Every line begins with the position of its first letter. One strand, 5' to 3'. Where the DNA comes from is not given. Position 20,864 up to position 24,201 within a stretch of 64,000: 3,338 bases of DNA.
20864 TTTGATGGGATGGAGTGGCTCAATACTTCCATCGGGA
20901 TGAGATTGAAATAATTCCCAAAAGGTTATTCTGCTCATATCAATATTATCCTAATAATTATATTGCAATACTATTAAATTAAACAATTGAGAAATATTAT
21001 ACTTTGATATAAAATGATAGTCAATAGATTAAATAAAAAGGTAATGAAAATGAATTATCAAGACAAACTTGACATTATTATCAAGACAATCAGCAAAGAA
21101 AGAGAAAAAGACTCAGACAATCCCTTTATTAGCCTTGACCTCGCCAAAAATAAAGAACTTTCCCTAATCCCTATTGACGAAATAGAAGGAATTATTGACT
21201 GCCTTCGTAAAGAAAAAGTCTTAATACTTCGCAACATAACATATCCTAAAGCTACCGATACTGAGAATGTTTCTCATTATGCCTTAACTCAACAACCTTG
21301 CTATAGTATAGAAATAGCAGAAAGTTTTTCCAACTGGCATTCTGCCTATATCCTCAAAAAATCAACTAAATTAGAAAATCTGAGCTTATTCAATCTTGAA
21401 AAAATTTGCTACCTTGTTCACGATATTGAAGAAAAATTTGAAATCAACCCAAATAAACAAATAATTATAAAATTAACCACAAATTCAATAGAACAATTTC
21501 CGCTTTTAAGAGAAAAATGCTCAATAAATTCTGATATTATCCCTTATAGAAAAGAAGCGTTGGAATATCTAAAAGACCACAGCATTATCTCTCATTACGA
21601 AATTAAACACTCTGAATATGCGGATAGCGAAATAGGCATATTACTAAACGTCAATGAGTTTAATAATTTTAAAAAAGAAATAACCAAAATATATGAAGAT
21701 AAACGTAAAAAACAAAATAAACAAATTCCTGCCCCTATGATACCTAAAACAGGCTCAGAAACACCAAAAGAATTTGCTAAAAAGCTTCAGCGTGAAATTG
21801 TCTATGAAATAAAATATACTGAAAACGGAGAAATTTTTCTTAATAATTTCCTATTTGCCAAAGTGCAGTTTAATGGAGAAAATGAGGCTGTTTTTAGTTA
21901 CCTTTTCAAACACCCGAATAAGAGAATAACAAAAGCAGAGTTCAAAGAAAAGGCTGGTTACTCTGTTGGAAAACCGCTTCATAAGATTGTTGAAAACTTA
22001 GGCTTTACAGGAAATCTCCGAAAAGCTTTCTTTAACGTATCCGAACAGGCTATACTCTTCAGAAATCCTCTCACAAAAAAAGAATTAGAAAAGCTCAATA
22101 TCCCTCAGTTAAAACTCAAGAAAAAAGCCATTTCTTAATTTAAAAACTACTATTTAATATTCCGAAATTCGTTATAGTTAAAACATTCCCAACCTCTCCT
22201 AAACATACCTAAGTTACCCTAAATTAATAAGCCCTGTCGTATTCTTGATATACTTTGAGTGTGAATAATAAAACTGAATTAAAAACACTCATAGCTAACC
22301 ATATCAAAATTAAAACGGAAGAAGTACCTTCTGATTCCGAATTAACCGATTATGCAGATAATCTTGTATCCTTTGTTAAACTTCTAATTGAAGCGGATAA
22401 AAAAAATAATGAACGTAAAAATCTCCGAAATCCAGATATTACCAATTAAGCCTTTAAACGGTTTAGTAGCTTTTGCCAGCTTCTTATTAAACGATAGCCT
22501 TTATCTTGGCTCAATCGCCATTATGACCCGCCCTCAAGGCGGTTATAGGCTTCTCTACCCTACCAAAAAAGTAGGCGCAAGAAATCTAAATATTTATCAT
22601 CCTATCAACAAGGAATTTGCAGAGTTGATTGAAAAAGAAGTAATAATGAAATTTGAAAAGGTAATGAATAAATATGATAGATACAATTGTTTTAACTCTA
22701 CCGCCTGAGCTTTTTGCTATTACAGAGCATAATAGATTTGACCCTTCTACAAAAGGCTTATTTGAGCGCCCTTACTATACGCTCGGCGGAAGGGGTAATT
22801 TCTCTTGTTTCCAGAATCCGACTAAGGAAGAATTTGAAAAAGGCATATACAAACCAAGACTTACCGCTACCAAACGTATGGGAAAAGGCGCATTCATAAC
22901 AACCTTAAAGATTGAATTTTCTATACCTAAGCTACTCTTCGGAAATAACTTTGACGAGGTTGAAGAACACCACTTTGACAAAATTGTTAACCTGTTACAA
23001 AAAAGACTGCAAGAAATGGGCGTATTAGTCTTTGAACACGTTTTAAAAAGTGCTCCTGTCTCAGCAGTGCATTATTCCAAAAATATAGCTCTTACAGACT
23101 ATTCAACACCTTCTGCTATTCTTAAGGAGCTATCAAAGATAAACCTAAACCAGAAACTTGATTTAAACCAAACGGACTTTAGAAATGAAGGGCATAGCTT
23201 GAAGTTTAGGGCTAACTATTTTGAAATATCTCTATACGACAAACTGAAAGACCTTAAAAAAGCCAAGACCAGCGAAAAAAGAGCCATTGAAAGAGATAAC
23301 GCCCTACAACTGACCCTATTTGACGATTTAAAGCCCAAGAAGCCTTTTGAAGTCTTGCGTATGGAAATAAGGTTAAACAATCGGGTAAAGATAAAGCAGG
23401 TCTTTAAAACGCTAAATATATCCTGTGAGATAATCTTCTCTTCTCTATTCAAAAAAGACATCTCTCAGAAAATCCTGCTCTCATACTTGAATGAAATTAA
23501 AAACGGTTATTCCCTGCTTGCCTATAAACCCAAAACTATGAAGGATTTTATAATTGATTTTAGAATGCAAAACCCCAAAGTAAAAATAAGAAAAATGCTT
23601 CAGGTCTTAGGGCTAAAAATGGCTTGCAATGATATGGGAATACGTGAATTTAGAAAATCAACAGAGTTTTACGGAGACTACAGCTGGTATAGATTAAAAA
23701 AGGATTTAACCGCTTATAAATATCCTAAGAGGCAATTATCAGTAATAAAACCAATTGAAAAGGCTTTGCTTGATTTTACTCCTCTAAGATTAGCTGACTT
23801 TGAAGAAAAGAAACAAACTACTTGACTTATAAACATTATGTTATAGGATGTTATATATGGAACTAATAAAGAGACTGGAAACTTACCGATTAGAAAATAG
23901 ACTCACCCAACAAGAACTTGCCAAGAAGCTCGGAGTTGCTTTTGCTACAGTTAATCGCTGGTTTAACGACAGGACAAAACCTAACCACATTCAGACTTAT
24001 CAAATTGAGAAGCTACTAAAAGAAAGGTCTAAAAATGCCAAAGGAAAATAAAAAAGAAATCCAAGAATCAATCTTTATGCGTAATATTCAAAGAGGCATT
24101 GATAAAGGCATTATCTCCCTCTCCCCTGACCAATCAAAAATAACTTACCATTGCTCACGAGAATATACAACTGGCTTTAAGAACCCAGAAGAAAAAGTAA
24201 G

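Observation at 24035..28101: Atypical RM module: nuclease::methyltransferase fusion, embedded NucS-like nuclease, HsdS, with no HsdR helicase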

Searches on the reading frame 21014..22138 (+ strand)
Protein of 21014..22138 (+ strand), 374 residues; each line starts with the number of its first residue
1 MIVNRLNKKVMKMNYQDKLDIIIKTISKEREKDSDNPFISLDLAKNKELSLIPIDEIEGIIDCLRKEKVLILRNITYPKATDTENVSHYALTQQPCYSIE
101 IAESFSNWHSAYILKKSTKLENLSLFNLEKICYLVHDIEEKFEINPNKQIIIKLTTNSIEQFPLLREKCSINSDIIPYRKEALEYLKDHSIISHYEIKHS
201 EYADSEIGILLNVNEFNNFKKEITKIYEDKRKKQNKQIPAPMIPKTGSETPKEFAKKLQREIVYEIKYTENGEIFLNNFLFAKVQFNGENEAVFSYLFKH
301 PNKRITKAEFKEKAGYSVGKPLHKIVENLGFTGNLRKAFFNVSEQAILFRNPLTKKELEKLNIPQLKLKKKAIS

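Call 3: search_protein_families(library=pfam, proteins=[window:21014-22138:+], max_evalue=0.01)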
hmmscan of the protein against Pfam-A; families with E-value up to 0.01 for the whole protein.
window:21014-22138:+ (374 aa): 0 families

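Call 4: search_protein_families(library=ncbifam, proteins=[window:21014-22138:+], max_evalue=0.01)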
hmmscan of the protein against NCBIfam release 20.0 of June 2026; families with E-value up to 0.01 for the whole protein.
window:21014-22138:+ (374 aa): 1 family
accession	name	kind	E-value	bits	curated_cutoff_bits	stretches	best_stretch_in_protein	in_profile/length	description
TIGR03383.1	urate_oxi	equivalog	0.0098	15.3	168.4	0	246-318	69-140/283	factor-independent urate hydroxylase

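Call 6: search_protein_families(library=padloc, proteins=[window:21014-22138:+], max_evalue=0.01)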
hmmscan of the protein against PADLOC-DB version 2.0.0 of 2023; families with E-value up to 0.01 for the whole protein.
window:21014-22138:+ (374 aa): 0 families

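Call 71: search_protein_families(library=phrogs, proteins=[window:21014-22138:+], max_evalue=0.001)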
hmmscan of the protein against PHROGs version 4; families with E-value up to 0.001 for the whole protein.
window:21014-22138:+ (374 aa): 0 families

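Call 89: search_solved_structures(query=window:21014-22138:+, max_evalue=1)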
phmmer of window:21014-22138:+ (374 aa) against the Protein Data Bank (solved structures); distinct sequences matched with E-value up to 1: 0.

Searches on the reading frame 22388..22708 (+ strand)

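Call 3: search_protein_families(library=pfam, proteins=[window:22388-22708:+], max_evalue=0.01)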
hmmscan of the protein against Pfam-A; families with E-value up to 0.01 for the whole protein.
window:22388-22708:+ (106 aa): 1 family
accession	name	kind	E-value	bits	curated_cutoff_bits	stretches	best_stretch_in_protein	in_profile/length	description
PF04026.17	SpoVG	-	1.1e-08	35.5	29.6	1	11-91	2-82/82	SpoVG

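Call 4: search_protein_families(library=ncbifam, proteins=[window:22388-22708:+], max_evalue=0.01)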
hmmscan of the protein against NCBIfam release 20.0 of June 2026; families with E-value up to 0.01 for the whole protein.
window:22388-22708:+ (106 aa): 1 family
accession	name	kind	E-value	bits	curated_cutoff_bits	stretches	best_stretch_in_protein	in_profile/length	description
NF009749.0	PRK13259.1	equivalog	1.3e-05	25.1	108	1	11-96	2-87/96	septation regulator SpoVG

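Call 71: search_protein_families(library=phrogs, proteins=[window:22388-22708:+], max_evalue=0.001)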
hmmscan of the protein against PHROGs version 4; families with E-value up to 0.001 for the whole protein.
window:22388-22708:+ (106 aa): 0 families

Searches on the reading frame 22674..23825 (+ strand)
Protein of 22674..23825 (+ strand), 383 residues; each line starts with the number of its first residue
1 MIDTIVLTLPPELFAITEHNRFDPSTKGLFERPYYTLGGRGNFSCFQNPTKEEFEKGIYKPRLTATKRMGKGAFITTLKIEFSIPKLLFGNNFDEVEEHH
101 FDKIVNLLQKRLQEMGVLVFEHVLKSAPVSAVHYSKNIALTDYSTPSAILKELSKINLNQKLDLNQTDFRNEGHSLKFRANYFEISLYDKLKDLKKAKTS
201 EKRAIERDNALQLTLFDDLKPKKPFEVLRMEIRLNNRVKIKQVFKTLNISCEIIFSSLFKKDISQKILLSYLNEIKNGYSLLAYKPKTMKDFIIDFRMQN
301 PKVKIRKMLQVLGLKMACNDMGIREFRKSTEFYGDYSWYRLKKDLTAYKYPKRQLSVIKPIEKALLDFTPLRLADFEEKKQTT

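Call 3: search_protein_families(library=pfam, proteins=[window:22674-23825:+], max_evalue=0.01)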
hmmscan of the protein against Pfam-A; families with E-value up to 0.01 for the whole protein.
window:22674-23825:+ (383 aa): 0 families

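Call 4: search_protein_families(library=ncbifam, proteins=[window:22674-23825:+], max_evalue=0.01)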
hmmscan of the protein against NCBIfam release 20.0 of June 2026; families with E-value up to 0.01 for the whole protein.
window:22674-23825:+ (383 aa): 0 families

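Call 6: search_protein_families(library=padloc, proteins=[window:22674-23825:+], max_evalue=0.01)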
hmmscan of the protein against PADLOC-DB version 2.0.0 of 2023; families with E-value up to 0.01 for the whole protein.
window:22674-23825:+ (383 aa): 0 families

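Call 71: search_protein_families(library=phrogs, proteins=[window:22674-23825:+], max_evalue=0.001)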
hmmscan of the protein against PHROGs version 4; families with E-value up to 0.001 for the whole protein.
window:22674-23825:+ (383 aa): 0 families

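Call 88: search_solved_structures(query=window:22674-23825:+, max_evalue=1)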
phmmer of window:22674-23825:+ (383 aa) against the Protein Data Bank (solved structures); distinct sequences matched with E-value up to 1: 0.

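Call 90: find_homologous_proteins(query=window:22674-23825:+, max_evalue=0.001)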
Query window:22674-23825:+ (383 aa): 1501 proteins with E <= 0.001 among 5494 candidates; the best 120 are listed.
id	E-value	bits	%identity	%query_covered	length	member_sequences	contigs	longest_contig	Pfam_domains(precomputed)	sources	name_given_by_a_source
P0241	4.0e-250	847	100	100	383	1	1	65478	-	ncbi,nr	ncbi:MAG: hypothetical protein PHO70_05910 [Candidatus Omnitrophica bacterium]|nr:hypothetical prote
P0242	9.7e-211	717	85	100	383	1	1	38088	-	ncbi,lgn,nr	ncbi:MAG: hypothetical protein PHU96_00080 [Candidatus Omnitrophica bacterium]|nr:hypothetical prote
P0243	1.0e-171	589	70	99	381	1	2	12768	-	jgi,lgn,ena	-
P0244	2.8e-169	581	68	99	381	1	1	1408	-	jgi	jgi:hypothetical protein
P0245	2.2e-162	558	69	98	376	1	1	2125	-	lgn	-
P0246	4.4e-160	551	65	99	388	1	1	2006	-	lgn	-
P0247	1.3e-159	549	65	99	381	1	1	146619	-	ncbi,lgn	-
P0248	1.6e-158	545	65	99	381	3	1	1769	-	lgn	-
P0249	3.5e-158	544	66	98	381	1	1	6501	-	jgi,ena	-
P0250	4.7e-158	544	66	99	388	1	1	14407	-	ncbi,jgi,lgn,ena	-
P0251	7.5e-156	537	65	98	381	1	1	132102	-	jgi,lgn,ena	-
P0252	1.4e-155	536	64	99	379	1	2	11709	-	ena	-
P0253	1.7e-153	529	64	98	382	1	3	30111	-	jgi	jgi:hypothetical protein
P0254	9.6e-153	527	61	100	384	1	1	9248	-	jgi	-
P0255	1.9e-152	526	65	98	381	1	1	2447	-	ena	-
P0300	1.7e-131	457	57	99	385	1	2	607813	-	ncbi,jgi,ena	-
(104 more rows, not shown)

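Call 91: find_encoding_contigs(protein=P0247, flank=9000, max_places=1)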
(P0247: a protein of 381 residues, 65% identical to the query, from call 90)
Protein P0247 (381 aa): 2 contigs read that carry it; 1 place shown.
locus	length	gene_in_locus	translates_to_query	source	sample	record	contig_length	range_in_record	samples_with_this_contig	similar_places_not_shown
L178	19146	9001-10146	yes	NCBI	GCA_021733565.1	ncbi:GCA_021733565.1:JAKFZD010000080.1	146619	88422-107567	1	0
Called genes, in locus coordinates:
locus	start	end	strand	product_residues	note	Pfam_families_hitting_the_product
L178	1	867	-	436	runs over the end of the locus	PF00309:Sigma54_AID, PF04963:Sigma54_CBD, PF04552:Sigma54_DBD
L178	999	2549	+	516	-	PF05496:RuvB_N (weak), PF13177:DNA_pol3_delta2, PF00004:AAA, PF07728:AAA_5 (weak), PF22608:DNAX_ATPase_lid, PF12169:DNA_pol3_gamma3, PF20964:DnaX_C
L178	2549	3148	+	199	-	PF21176:RecR_HhH, PF02132:RecR_ZnF, PF13662:Toprim_4, PF01751:Toprim, PF21175:RecR_C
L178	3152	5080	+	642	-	PF00005:ABC_tran, PF02463:SMC_N (faint), PF13476:AAA_23 (faint), PF13555:AAA_29 (faint), PF13304:AAA_21 (faint), PF12848:ABC_tran_Xtn, PF00005:ABC_tran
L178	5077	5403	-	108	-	PF07883:Cupin_2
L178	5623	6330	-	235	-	PF08797:HIRAN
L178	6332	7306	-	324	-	PF07804:HipA_C (weak)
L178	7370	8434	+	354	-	-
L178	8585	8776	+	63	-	-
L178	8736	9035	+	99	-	PF04026:SpoVG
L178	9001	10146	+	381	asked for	-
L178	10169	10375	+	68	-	PF01381:HTH_3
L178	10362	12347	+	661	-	PF01555:N6_N4_Mtase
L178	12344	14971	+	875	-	PF04851:ResIII, PF00270:DEAD, PF19778:RE_endonuc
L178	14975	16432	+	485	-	PF00239:Resolvase, PF07508:Recombinase, PF13408:Zn_ribbon_recom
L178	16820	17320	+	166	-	PF14512:TM1586_NiRdase, PF00881:Nitroreductase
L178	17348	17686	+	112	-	-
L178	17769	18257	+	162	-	PF00359:PTS_EIIA_2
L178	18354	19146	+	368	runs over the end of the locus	-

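Call 92: find_encoding_contigs(protein=P0251, flank=9000, max_places=1)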
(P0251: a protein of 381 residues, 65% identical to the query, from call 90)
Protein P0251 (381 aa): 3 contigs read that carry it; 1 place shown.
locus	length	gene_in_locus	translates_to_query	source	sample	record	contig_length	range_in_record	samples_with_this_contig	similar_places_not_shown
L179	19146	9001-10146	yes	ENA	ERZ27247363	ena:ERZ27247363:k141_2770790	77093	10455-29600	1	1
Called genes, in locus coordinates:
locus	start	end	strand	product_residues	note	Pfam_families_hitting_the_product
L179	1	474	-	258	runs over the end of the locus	PF06044:DpnI, PF17726:DpnI_C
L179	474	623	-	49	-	-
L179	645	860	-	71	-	-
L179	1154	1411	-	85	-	-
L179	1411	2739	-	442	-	PF01637:ATPase_2 (weak), PF13173:AAA_14, PF13635:DUF4143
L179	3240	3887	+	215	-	-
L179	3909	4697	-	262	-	PF18731:HEPN_Swt1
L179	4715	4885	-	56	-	-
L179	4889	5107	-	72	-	-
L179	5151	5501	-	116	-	-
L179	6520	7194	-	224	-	PF00089:Trypsin, PF13365:Trypsin_2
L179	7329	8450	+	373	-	-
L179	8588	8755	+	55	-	-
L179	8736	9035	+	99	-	PF04026:SpoVG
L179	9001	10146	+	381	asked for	-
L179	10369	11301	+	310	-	PF02086:MethyltransfD12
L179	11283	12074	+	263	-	-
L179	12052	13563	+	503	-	PF00239:Resolvase, PF07508:Recombinase, PF13408:Zn_ribbon_recom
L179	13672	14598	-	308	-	PF02775:TPP_enzyme_C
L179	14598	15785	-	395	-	PF01855:POR_N, PF17147:PFOR_II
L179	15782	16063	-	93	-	PF12837:Fer4_6 (faint), PF13237:Fer4_10, PF14697:Fer4_21, PF12838:Fer4_7 (weak), PF13484:Fer4_16 (faint), PF12797:Fer4_2 (weak), PF00037:Fer4 (weak)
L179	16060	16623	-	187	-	PF01558:POR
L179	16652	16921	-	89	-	-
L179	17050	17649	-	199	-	PF21176:RecR_HhH, PF02132:RecR_ZnF (weak), PF13662:Toprim_4, PF01751:Toprim, PF21175:RecR_C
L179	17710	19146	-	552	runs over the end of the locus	PF05496:RuvB_N (weak), PF13177:DNA_pol3_delta2, PF13401:AAA_22 (weak), PF00004:AAA, PF07728:AAA_5 (weak), PF22608:DNAX_ATPase_lid, PF12169:DNA_pol3_gamma3, PF20964:DnaX_C, +1 more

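Call 93: find_encoding_contigs(protein=P0300, flank=9000, max_places=1)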
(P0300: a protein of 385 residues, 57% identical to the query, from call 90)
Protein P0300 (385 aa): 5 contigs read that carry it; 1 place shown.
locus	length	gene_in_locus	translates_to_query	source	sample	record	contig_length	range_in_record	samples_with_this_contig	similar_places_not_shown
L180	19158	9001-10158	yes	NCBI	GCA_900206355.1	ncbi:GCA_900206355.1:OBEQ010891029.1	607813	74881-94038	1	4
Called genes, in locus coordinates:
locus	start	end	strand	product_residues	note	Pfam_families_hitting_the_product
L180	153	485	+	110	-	-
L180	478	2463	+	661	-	-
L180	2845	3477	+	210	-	-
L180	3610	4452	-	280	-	PF03372:Exo_endo_phos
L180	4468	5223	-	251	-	-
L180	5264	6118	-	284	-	PF03372:Exo_endo_phos (weak)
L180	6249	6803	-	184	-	PF12869:tRNA_anti-like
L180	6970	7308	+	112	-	-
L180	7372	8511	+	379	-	-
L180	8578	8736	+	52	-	-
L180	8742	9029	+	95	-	PF04026:SpoVG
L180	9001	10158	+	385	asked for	-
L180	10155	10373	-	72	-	PF12844:HTH_19, PF13560:HTH_31, PF13443:HTH_26 (weak), PF01381:HTH_3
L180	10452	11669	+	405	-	-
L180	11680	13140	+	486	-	PF00239:Resolvase, PF07508:Recombinase, PF13408:Zn_ribbon_recom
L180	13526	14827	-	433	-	-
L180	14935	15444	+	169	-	PF09055:Sod_Ni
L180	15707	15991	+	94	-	PF10502:Peptidase_S26, PF00717:Peptidase_S24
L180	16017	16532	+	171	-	PF08123:DOT1, PF06325:PrmA (weak)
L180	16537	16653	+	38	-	-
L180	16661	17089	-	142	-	PF13420:Acetyltransf_4 (weak), PF13673:Acetyltransf_10, PF00583:Acetyltransf_1, PF13508:Acetyltransf_7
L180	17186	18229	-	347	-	PF02388:FemAB, PF13480:Acetyltransf_6, PF02388:FemAB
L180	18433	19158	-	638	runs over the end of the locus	PF00580:UvrD-helicase, PF13245:AAA_19, PF13604:AAA_30 (faint), PF01443:Viral_helicase1 (faint), PF13361:UvrD_C, PF13538:UvrD_C_2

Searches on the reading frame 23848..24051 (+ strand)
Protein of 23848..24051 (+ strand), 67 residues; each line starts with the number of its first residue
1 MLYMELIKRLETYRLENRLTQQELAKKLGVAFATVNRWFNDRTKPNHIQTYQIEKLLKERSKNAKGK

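Call 3: search_protein_families(library=pfam, proteins=[window:23848-24051:+], max_evalue=0.01)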
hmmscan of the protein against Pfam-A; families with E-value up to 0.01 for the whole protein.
window:23848-24051:+ (67 aa): 13 families
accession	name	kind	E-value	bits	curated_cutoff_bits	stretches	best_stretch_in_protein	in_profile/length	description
PF01381.28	HTH_3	-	1.1e-09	38.6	23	1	10-46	1-37/55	Helix-turn-helix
PF13560.12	HTH_31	-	0.0001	22.9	27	1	9-45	5-42/64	Helix-turn-helix domain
PF13412.12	HTH_24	-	0.0004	20.3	21.9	1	15-37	14-36/48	Winged helix-turn-helix DNA-binding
PF13545.12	HTH_Crp_2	-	0.00096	19.5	27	1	11-41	15-45/70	Crp-like helix-turn-helix domain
PF13384.12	HTH_23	-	0.0011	19.2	24.6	1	14-40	13-39/50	Homeodomain-like domain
PF15943.11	YdaS_toxin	-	0.0013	18.9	30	1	21-57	11-47/65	Bacterial toxin YdaS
PF13443.12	HTH_26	-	0.0022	18.7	22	1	10-44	2-36/63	Cro/C1-type HTH DNA-binding domain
PF00325.26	Crp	-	0.005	17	21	1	18-40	2-24/32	Bacterial regulatory proteins, crp family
PF01371.25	Trp_repressor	-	0.0071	16.8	27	1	6-39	35-70/88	Trp repressor protein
PF07037.17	YfeC-like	-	0.0079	16.9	22.9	1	19-42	1-24/122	Transcription regulator YfeC-like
PF13022.12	HTH_Tnp_1_2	-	0.0082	16.7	27.9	1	17-62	25-69/122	Helix-turn-helix of insertion element transposase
PF13542.12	HTH_Tnp_ISL3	-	0.0084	16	27.4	0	15-42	24-50/51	Helix-turn-helix domain of transposase family ISL3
PF13744.12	HTH_37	-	0.0086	16.3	27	0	5-40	18-53/80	Helix-turn-helix domain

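Call 4: search_protein_families(library=ncbifam, proteins=[window:23848-24051:+], max_evalue=0.01)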
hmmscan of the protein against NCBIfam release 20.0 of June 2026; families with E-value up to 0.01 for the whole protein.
window:23848-24051:+ (67 aa): 13 families
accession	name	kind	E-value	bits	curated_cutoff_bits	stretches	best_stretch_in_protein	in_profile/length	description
NF041951.1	phage_RstR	subfamily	1.7e-06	28.3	80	1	4-57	1-54/108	RstR family transcriptional repressor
NF007257.0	PRK09706.1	subfamily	3.9e-06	26.7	101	1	6-58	6-58/135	transcriptional repressor DicA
NF040522.1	VC1465_fam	subfamily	2e-05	24.6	70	1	13-62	4-52/111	VC1465 family Xer recombination activation factor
NF007271.0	PRK09726.1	equivalog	2e-05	24.5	79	1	6-45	13-52/88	type II toxin-antitoxin system antitoxin HipB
NF007481.0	PRK10072.1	equivalog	0.00014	22.2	110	1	10-49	38-77/96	HTH-type transcriptional regulator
NF047948.1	male_kill_WMK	equivalog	0.00021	20.8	300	1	5-41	5-41/300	WO male-killing family protein Wmk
NF047542.1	telomere_Tap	equivalog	0.00045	19.1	600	1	13-61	25-73/695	telomere-associated protein Tap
TIGR00270.2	TIGR00270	equivalog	0.0014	18.4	110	1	11-58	81-128/159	multiprotein bridging factor aMBF1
NF038310.1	lysogeny_AimR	equivalog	0.0018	17.4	70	1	16-61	7-52/365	AimR family lysis-lysogeny pheromone receptor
TIGR03070.1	couple_hipB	subfamily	0.0022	17.9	71.65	1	10-36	7-33/58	type II toxin-antitoxin system Y4mF family antitoxin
NF041265.1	NadS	equivalog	0.0026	18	60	1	15-49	40-74/94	NadS family protein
TIGR03830.1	CxxCG_CxxCG_HTH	subfamily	0.0031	17.3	61.8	1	10-50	70-110/127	type II TA system antitoxin MqsA family protein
TIGR01321.1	TrpR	equivalog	0.0074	16.7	67.25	1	6-51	41-89/94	trp operon repressor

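Call 6: search_protein_families(library=padloc, proteins=[window:23848-24051:+], max_evalue=0.01)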
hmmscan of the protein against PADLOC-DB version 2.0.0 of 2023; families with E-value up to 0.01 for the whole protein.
window:23848-24051:+ (67 aa): 11 families
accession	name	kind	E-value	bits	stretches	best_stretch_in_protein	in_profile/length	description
PDLC03954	RmrA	-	7e-05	19.9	1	8-58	13-63/380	-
PDLC03946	RmrA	-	0.0002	18.2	1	8-57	5-54/357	-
PDLC01766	Cas3c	-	0.0002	17.7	1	7-62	10-65/1009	-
PDLC03951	RmrA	-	0.00022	18.3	1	8-57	11-60/400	-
PDLC03952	RmrA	-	0.00032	17.7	1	8-58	25-75/395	-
PDLC03949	RmrA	-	0.00039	17.4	1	8-58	5-55/363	-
PDLC04133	mad1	-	0.00068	17.9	1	17-38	4-25/60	mads_1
PDLC03944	RmrA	-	0.0015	15.7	1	8-58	9-59/384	-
PDLC03956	RmrA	-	0.0017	15.5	1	13-59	16-63/399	-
PDLC04760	PDC-M64C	-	0.0041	15.5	1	3-57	24-78/93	-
PDLC03945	RmrA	-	0.0068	13.6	1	8-58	5-55/394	-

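Call 71: search_protein_families(library=phrogs, proteins=[window:23848-24051:+], max_evalue=0.001)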
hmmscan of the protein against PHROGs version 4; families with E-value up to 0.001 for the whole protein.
window:23848-24051:+ (67 aa): 12 families
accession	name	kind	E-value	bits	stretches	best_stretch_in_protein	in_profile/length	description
phrog_8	-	transcription regulation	2e-10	41.6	1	1-57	72-128/346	transcriptional regulator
phrog_4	-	transcription regulation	3e-09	37.3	1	4-56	135-180/400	transcriptional repressor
phrog_2967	-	transcription regulation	1.3e-08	35.7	1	5-56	10-61/225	transcriptional regulator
phrog_3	-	transcription regulation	5e-08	34.1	1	1-58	84-138/430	transcriptional repressor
phrog_2328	-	transcription regulation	1.6e-07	32.1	1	6-54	16-64/128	transcriptional repressor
phrog_2439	-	transcription regulation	2.2e-06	27.8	1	8-58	10-60/367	transcriptional regulator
phrog_7950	-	transcription regulation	1.1e-05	26.4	1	9-44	11-46/68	transcriptional repressor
phrog_296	-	integration and excision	1.7e-05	24.7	1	4-60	226-283/626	DNA transposition protein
phrog_2104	-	unknown function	1.8e-05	25.9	1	9-50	43-84/103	-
phrog_4779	-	transcription regulation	2.1e-05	25.9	1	16-61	13-57/98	transcriptional regulator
phrog_4151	-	DNA, RNA and nucleotide metabolism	3.4e-05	24.7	1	15-42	18-44/154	DNA binding protein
phrog_664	-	DNA, RNA and nucleotide metabolism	4.4e-05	24.4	1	13-53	95-135/210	DNA binding protein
